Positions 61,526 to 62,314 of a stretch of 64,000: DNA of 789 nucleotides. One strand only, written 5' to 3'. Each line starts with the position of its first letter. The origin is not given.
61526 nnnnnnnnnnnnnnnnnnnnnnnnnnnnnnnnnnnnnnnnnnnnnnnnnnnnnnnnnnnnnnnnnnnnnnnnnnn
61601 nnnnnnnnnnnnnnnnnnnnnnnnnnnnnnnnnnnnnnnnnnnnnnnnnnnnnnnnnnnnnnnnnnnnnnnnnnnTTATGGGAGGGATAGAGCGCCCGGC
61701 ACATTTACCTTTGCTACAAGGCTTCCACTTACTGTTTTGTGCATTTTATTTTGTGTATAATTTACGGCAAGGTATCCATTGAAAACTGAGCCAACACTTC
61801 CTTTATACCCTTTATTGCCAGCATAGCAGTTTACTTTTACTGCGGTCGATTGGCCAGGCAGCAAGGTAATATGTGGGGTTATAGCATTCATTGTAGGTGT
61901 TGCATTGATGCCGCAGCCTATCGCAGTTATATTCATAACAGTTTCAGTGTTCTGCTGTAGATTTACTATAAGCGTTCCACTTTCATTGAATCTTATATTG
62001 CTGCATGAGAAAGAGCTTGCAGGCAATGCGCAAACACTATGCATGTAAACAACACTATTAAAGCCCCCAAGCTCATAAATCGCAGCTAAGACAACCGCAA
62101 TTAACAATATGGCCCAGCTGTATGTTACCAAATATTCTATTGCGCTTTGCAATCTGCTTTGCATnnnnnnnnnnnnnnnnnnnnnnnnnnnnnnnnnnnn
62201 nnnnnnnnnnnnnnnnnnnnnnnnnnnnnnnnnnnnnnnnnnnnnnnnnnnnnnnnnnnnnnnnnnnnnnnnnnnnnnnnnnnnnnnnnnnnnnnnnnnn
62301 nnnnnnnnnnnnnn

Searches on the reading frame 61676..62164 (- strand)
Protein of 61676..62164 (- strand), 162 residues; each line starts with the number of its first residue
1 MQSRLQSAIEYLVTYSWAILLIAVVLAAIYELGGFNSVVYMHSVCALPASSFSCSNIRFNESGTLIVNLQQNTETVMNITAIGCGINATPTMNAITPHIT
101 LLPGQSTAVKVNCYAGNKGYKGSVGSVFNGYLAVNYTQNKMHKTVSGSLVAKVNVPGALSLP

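Call 49: search_protein_families(library=pfam, proteins=[window:61676-62164:-], max_evalue=10)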
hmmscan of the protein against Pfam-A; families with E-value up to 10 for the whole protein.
window:61676-62164:- (162 aa): 1 family
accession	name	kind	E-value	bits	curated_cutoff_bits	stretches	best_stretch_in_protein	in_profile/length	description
PF06280.18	fn3_5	-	0.1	13.7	27.6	1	80-140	55-104/112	Fn3-like domain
